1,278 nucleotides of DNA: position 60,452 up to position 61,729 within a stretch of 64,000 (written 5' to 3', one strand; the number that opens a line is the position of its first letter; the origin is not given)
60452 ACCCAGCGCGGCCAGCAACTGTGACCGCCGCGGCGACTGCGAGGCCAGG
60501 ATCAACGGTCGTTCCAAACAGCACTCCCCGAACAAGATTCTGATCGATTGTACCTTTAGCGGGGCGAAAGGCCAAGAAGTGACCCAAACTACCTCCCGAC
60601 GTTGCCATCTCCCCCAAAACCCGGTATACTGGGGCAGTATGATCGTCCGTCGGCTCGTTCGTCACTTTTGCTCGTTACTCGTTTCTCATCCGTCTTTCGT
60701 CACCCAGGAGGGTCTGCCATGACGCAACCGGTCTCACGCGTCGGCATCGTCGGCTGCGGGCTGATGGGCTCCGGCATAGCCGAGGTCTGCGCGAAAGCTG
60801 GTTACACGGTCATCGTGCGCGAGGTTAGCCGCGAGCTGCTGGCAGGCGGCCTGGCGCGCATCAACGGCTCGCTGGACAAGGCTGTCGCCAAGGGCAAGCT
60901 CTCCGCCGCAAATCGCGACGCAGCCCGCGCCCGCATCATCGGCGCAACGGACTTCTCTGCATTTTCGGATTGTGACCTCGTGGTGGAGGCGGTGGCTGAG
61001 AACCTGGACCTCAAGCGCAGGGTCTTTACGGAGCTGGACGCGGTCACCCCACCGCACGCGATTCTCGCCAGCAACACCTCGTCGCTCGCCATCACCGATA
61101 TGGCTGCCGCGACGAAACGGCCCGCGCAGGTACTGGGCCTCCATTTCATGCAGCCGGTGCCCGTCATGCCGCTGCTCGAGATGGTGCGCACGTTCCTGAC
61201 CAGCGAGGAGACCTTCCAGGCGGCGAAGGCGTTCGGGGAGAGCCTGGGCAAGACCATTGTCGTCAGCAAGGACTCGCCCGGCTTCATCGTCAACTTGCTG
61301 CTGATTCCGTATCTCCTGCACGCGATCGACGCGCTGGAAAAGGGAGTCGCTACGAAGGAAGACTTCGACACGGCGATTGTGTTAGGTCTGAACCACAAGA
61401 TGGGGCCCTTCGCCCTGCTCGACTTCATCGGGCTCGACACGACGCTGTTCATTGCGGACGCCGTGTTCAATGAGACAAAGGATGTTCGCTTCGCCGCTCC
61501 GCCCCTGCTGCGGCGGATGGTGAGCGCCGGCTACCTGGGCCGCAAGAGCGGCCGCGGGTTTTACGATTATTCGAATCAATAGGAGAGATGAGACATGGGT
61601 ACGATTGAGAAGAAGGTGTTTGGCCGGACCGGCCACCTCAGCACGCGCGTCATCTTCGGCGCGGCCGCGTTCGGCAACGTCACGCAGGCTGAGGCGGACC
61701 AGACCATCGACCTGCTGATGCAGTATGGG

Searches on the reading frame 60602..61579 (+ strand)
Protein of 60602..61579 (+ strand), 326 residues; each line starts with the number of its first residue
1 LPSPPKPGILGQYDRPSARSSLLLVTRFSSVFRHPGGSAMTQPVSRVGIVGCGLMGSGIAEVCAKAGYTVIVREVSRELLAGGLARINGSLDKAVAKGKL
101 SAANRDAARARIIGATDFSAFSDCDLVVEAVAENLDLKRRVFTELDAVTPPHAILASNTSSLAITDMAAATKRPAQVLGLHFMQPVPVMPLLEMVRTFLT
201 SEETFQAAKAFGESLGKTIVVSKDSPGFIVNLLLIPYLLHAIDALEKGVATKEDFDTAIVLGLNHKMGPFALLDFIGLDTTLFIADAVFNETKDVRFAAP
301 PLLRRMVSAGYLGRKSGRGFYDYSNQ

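Call 70: search_protein_families(library=pfam, proteins=[window:60602-61579:+], max_evalue=0.0001)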
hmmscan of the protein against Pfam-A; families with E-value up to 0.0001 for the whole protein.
window:60602-61579:+ (326 aa): 2 families
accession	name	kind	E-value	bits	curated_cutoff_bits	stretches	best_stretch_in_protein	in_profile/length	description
PF02737.24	3HCDH_N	-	6.5e-62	209.1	22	1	47-224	2-179/180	3-hydroxyacyl-CoA dehydrogenase, NAD binding domain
PF00725.27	3HCDH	-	9.6e-29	100.2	22.1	1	227-323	1-97/97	3-hydroxyacyl-CoA dehydrogenase, C-terminal domain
